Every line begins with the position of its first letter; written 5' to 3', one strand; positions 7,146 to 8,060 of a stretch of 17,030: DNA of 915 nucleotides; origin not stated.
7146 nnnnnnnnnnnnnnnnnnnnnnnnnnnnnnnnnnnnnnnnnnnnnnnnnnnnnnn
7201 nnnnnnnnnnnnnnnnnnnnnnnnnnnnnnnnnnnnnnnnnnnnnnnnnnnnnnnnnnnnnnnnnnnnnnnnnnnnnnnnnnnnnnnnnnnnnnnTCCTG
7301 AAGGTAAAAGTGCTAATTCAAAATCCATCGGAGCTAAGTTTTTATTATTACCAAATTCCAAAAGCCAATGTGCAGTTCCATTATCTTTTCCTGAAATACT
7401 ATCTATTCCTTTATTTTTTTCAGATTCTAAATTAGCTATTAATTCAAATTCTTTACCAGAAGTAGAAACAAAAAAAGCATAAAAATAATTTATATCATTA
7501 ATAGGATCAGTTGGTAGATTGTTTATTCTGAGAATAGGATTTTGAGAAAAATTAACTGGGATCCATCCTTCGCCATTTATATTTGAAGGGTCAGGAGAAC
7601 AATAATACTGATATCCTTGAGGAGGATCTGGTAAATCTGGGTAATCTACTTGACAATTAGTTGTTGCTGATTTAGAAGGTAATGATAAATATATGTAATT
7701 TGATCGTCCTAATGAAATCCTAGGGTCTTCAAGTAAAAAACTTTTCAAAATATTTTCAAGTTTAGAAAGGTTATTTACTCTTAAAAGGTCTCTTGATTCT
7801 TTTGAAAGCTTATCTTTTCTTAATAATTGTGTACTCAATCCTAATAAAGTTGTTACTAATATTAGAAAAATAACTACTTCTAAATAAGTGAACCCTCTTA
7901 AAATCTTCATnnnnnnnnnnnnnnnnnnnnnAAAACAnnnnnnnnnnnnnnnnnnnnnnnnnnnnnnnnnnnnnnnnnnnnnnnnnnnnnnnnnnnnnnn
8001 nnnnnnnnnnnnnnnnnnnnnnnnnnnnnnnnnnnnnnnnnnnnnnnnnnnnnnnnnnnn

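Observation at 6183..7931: Prepilin leader fused to a 7-bladed SBBP/NHL-like beta-propeller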

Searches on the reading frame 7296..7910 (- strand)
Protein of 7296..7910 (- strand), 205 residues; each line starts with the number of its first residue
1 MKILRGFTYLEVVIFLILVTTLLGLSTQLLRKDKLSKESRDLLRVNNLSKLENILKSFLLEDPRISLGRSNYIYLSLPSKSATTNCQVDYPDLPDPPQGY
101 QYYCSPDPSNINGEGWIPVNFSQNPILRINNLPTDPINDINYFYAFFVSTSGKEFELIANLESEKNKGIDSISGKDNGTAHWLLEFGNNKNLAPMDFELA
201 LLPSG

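Call 57: search_solved_structures(query=A6, max_evalue=1, show_alignments=2)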
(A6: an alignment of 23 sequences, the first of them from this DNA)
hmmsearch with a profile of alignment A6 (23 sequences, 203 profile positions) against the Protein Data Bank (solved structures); distinct sequences matched with E-value up to 1: 23.
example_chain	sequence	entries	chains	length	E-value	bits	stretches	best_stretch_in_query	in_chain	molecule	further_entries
7tgg_A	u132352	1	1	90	9.5e-07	31.4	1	3-64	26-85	Geopilin domain 1 protein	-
9egp_A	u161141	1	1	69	5.5e-06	29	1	3-62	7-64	Geopilin domain 1 protein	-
2m7g_A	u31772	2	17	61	1.8e-05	27.3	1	7-64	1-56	Geopilin domain 1 protein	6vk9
6xxd_A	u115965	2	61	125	1.9e-05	27.2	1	7-97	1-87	PilA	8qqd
5wda_A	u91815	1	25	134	5.7e-05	25.6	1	7-87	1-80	General secretion pathway protein G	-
8tj2_C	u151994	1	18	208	0.0016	20.9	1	7-66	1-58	Type IV major pilin protein PilA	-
9laa_A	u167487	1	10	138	0.0029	20.1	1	3-27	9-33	Type IV pilin protein PilA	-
8pfb_G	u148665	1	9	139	0.004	19.6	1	7-63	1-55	Type IV pilin PilE1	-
8tob_GA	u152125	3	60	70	0.0047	19.4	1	8-65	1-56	Fimbrial protein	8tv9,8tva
9lab_B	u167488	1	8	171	0.0084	18.6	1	2-26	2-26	MSHA major pilin subunit MshA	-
8tum_e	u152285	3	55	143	0.014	17.8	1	7-60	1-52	Type IV major pilin protein PilA | Pilin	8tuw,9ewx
1oqw_A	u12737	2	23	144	0.022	17.2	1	7-59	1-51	Fimbrial protein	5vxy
6xxe_A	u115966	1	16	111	0.065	15.6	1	7-28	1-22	Uncharacterized protein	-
6gv9_A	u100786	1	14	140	0.11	14.9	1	7-28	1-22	Prepilin peptidase-dependent protein D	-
3sok_A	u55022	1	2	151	0.13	14.7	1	7-30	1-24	Fimbrial protein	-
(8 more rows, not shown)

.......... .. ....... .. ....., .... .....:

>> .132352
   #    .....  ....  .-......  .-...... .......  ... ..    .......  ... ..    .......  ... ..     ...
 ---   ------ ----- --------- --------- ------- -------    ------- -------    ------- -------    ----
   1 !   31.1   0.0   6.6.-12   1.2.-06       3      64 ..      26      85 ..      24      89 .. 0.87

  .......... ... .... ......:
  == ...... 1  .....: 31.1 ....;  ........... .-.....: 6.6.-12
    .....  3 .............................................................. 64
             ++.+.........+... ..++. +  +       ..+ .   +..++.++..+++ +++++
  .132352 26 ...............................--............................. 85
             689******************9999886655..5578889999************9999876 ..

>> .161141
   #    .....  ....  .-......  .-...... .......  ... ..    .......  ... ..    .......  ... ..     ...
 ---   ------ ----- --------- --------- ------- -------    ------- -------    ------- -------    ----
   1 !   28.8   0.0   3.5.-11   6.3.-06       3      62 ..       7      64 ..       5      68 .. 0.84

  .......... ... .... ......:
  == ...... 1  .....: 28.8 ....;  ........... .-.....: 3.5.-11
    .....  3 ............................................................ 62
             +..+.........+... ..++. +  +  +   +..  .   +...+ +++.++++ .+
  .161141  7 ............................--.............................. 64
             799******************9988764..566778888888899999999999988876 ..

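Call 58: find_homologous_proteins(query=A6, max_evalue=0.00001)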
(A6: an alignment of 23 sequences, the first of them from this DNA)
Query A6 (23 sequences) (205 aa, profile of the alignment): 2056 proteins with E <= 0.00001 among 8000 candidates; the best 120 are listed.
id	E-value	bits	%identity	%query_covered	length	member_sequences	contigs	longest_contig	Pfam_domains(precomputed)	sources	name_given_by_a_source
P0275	5.0e-70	253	34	97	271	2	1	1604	-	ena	-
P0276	3.3e-66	240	36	93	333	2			PF07963.18,PF13385.14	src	-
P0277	6.2e-65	236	34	93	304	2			PF07963.18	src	-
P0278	4.7e-63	230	34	94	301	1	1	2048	PF07963.18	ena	-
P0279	1.9e-61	225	36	94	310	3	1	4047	-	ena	-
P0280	1.3e-60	222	31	95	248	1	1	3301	PF07963.18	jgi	-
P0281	1.4e-59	219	32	94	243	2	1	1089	PF07963.18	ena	-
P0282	1.5e-59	219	29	94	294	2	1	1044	PF07963.18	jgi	-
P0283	2.8e-59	218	31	92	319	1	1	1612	-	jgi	jgi:prepilin-type N-terminal cleavage/methylation domain-containing protein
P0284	3.2e-59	218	33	94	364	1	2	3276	PF07963.18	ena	-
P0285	5.4e-59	217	32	95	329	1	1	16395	PF07963.18,PF02018.24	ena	-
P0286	7.3e-59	216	35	94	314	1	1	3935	PF07963.18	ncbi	-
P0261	8.5e-59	216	33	94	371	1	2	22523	PF07963.18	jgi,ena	-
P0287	1.2e-58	216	33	78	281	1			PF07963.18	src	-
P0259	1.7e-58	215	30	96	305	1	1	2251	PF07963.18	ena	-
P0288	5.2e-58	214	31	99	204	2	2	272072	PF07963.18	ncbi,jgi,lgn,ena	ncbi:MAG: prepilin-type N-terminal cleavage/methylation domain-containing protein [Candidatus Paceib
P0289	7.5e-58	213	33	95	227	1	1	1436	PF07963.18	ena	-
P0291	1.2e-57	212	35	94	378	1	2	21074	PF07963.18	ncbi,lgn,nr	ncbi:MAG: type II secretion system protein [Candidatus Liptonbacteria bacterium]|nr:type II secretio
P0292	1.2e-57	212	30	97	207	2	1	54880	PF07963.18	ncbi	ncbi:MAG: type II secretion system protein, partial [Candidatus Paceibacterota bacterium]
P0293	2.1e-57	212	28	92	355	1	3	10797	PF07963.18,PF02018.24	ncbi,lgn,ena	-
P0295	4.6e-57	211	31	93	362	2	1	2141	PF07963.18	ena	-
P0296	6.5e-57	210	33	94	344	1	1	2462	PF07963.18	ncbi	-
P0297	7.5e-57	210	30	92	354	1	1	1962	PF07963.18,PF02018.24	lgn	-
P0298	9.8e-57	209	31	97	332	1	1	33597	PF07963.18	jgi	jgi:prepilin-type N-terminal cleavage/methylation domain-containing protein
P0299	1.4e-56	209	29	94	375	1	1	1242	PF07963.18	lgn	-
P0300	2.1e-56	208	30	95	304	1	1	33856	PF07963.18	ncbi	-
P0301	3.1e-56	208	32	97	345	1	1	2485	PF07963.18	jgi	jgi:prepilin-type N-terminal cleavage/methylation domain-containing protein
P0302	3.2e-56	208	31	95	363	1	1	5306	PF09603.16,PF07963.18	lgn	-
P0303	3.7e-56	208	31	94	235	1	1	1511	PF07963.18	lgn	-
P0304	3.7e-56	208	33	98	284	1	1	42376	PF07963.18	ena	-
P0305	6.4e-56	207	33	91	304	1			PF07963.18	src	-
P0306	8.0e-56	206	33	94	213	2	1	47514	PF07963.18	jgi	jgi:prepilin-type N-terminal cleavage/methylation domain-containing protein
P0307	2.0e-55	205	33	91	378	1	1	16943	PF07963.18,PF13385.14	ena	-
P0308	2.0e-55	205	31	94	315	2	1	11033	PF07963.18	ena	-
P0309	2.2e-55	205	30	92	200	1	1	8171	PF07963.18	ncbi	-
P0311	1.2e-54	203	30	96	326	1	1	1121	PF07963.18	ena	-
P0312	1.7e-54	202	32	92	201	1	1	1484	PF07963.18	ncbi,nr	ncbi:MAG: prepilin-type N-terminal cleavage/methylation domain-containing protein, partial [bacteriu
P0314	2.0e-54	202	29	93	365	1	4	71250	PF07963.18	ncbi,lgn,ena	-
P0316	2.8e-54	201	32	94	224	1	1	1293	PF07963.18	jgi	-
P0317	2.9e-54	201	31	88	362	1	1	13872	PF07963.18,PF07603.18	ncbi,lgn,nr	ncbi:MAG: DUF1566 domain-containing protein [bacterium]|nr:DUF1566 domain-containing protein [bacter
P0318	3.6e-54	201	33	94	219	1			PF07963.18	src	-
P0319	7.4e-54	200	34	79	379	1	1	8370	PF07963.18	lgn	-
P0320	8.5e-54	200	32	78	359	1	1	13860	PF07963.18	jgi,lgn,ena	-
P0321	9.4e-54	200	42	78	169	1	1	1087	PF07963.18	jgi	-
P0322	1.1e-53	200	28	94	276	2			PF07963.18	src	-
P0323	1.6e-53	199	31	95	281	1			PF07963.18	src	-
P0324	2.0e-53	199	28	90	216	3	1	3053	PF07963.18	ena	-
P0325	5.6e-53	197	30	79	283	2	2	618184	PF07963.18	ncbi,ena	-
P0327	1.2e-52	196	31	96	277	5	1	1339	PF07963.18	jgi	-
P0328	1.2e-52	196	32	92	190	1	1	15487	PF07963.18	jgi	jgi:prepilin-type N-terminal cleavage/methylation domain-containing protein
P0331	4.7e-52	194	33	79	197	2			PF07963.18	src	-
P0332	5.0e-52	194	31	94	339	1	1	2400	PF07963.18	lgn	-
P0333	5.5e-52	194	33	89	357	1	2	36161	PF07963.18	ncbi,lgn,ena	-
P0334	7.6e-52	193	32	76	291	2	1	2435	PF07963.18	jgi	jgi:prepilin-type N-terminal cleavage/methylation domain-containing protein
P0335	9.3e-52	193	29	95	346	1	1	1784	PF07963.18,PF13385.14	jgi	-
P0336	1.0e-51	193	32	85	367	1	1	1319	PF07963.18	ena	-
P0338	8.4e-51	190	33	92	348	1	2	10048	PF07963.18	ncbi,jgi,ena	ncbi:MAG: type II secretion system protein [Candidatus Paceibacterota bacterium]|jgi:type II secreto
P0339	1.4e-50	189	33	79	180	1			PF07963.18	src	-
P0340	2.1e-50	189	33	82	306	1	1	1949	PF07963.18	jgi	jgi:prepilin-type N-terminal cleavage/methylation domain-containing protein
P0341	2.2e-50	189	34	92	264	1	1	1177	PF01106.23,PF07963.18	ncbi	-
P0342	3.7e-50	188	29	98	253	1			PF07963.18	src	-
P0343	5.3e-50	187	30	94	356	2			PF07963.18,PF13385.14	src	-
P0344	6.8e-50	187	30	81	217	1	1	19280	PF07963.18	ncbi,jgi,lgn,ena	ncbi:MAG: prepilin-type N-terminal cleavage/methylation domain-containing protein [Parcubacteria gro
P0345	1.1e-49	186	34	66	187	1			PF07963.18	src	-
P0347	2.0e-49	186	29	92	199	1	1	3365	PF07963.18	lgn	-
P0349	1.1e-48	183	31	79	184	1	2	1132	PF07963.18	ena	-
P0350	1.4e-48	183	33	78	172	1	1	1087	PF07963.18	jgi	jgi:prepilin-type N-terminal cleavage/methylation domain-containing protein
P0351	1.7e-48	183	31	80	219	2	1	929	PF07963.18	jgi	-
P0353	7.3e-48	180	30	82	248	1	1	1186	PF07963.18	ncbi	-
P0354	7.9e-48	180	28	80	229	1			PF07963.18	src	-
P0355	9.2e-48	180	34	80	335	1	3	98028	PF09603.16,PF07963.18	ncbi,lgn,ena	ncbi:MAG: FISUMP domain-containing protein [Patescibacteria group bacterium]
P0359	3.4e-47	178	30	80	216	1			PF07963.18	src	-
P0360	4.0e-47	178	35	65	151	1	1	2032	PF07963.18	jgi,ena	-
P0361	5.4e-47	178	31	92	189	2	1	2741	PF07963.18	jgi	-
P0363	1.2e-46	177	34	80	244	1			PF07963.18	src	-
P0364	1.3e-46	176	33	86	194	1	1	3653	PF07963.18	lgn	-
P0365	1.4e-46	176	28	89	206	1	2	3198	PF07963.18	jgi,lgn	-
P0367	2.9e-46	175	33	77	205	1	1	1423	PF07963.18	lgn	-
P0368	3.8e-46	175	33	76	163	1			PF07963.18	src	-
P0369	5.0e-46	174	28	79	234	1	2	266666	PF07963.18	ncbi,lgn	-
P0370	5.4e-46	174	28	94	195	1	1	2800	PF07963.18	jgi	jgi:prepilin-type N-terminal cleavage/methylation domain-containing protein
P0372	9.6e-46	174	33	92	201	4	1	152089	PF07963.18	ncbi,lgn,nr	ncbi:hypothetical protein HRbin35_00440 [bacterium HR35]|nr:hypothetical protein HRbin35_00440 [bact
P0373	1.2e-45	173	29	78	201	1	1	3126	PF07963.18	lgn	-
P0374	1.3e-45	173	34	68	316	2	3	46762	PF07963.18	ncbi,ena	-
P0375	1.3e-45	173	28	93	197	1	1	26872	PF07963.18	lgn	-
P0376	1.4e-45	173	27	90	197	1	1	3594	PF07963.18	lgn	-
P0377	1.5e-45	173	32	92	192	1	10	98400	PF07963.18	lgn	-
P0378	2.3e-45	172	31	80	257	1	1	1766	PF07963.18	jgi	jgi:prepilin-type N-terminal cleavage/methylation domain-containing protein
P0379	2.5e-45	172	30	93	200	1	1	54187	PF07963.18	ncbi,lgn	-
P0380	3.0e-45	172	33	80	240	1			PF07963.18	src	-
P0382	4.5e-45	171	34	81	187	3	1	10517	PF07963.18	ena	-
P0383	4.6e-45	171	31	92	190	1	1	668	PF07963.18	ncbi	-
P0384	4.8e-45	171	26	92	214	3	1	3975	PF07963.18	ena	-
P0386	6.4e-45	171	31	92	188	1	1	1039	PF07963.18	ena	-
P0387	1.0e-44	170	29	90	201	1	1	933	PF07963.18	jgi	-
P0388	1.1e-44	170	29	91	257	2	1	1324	PF07963.18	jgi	jgi:prepilin-type N-terminal cleavage/methylation domain-containing protein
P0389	1.7e-44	169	30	94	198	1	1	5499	PF07963.18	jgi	jgi:prepilin-type N-terminal cleavage/methylation domain-containing protein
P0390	2.1e-44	169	27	81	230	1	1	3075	PF07963.18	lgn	-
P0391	2.4e-44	169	28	89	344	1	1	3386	PF07963.18,PF00293.35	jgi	jgi:prepilin-type N-terminal cleavage/methylation domain-containing protein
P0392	2.5e-44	169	29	92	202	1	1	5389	PF07963.18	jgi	-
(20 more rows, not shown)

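Call 73: predict_structure(alignment_id=A7)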
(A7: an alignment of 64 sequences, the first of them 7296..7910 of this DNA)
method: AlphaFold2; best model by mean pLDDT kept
length: 205 residues; sequences in the alignment: 64
mean_pLDDT: 95.0   pTM: 0.86
mean pLDDT of the five models: 95.0, 94.9, 94.1, 94.1, 93.7
residues with pLDDT >= 90: 188; 70-90: 14; 50-70: 2; < 50: 1
segments of 3 or more residues with pLDDT < 50: none
pLDDT, mean of each block of 10 residues (from residue 1): 82 97 94 95 98 97 96 97 93 95 98 97 90 97 98 98 96 97 98 96 74
secondary structure, 60 per line:
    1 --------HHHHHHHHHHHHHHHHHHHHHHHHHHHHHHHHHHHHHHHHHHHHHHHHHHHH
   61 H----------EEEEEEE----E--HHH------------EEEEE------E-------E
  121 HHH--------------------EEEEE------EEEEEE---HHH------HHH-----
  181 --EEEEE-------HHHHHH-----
elements in order: H9-61 E72-78 E101-105 E144-148 E155-160 E183-187 H195-200

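Call 75: fold_search(model_id=the predicted structure, library=pdb)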
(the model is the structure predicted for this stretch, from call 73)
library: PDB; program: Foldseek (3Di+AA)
matches with E <= 10: 40; with E <= 0.001: 0
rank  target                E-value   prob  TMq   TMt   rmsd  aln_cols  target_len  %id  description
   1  4bhr_B                2.1e+00  0.10  0.13  0.29   1.8        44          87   11  Structure of the TTHA1221 type IV pilin protein from Thermus thermophilus (released 2013-11-20)
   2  9icz_B                2.4e+00  0.02  0.12  0.09  14.0        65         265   17  C-Methyltransferase SeMT from Saccharopolyspora erythraea (released 2025-12-10)
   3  6k0c_A                2.9e+00  0.03  0.20  0.16  20.9       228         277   10  Crystal structure of ceNAP1-H2A.Z-H2B complex (released 2019-10-09)
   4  6k0c_B                3.1e+00  0.03  0.21  0.16  20.7       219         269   10  Crystal structure of ceNAP1-H2A.Z-H2B complex (released 2019-10-09)
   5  6k09_A                3.1e+00  0.02  0.19  0.16  20.7       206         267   11  Crystal structure B of ceNAP1-H2A-H2B complex (released 2019-10-09)
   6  6k00_B                4.6e+00  0.02  0.20  0.16  19.7       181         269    8  Crystal structure A of ceNAP1-H2A-H2B complex (released 2019-10-09)
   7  1ty9_A                4.6e+00  0.02  0.13  0.13  14.2       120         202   11  X-RAY CRYSTAL STRUCTURE OF PHZG FROM PSEUDOMONAS FLUORESCENS (released 2004-11-23)
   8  6k09_B                4.6e+00  0.02  0.21  0.17  20.7       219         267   10  Crystal structure B of ceNAP1-H2A-H2B complex (released 2019-10-09)
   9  4g2s_A                4.9e+00  0.02  0.15  0.26  11.7       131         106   14  Crystal structure of a Salmonella type III secretion system protein (released 2013-05-15)
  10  7bup_C                5.2e+00  0.04  0.13  0.11   3.5        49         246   14  Crystal structure of PCNA from pathogenic yeast Candida albicans (released 2021-02-17)
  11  7bup_B                5.2e+00  0.03  0.13  0.11   8.8        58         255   12  Crystal structure of PCNA from pathogenic yeast Candida albicans (released 2021-02-17)
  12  9ln8_B                5.2e+00  0.02  0.20  0.16  19.6       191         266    9  Structure of NAP1 in complex with H2A.Z-H2B (released 2025-12-24)
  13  8fs7_H                5.2e+00  0.01  0.12  0.09  11.6        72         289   17  Structure of S. cerevisiae Rad24-RFC loading the 9-1-1 clamp onto a 10-nt gapped DNA in step 5 (closed 9-1-1 and stabl (released 2023-06-14)
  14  8t1i_I                5.5e+00  0.02  0.14  0.04  11.5        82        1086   11  Atomic model of the mammalian Mediator complex with MED26 subunit (released 2024-06-12)
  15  8fs6_H                5.5e+00  0.01  0.11  0.09  11.6        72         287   14  Structure of S. cerevisiae Rad24-RFC loading the 9-1-1 clamp onto a 10-nt gapped DNA in step 4 (partially closed 9-1-1 (released 2023-06-14)
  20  8pfb_C                6.7e+00  0.01  0.14  0.20  17.7       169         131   10  Structure of a heteropolymeric type 4 pilus from a monoderm bacterium (released 2023-11-22)
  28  4bhr_A                8.1e+00  0.02  0.09  0.21   1.4        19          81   21  Structure of the TTHA1221 type IV pilin protein from Thermus thermophilus (released 2013-11-20)
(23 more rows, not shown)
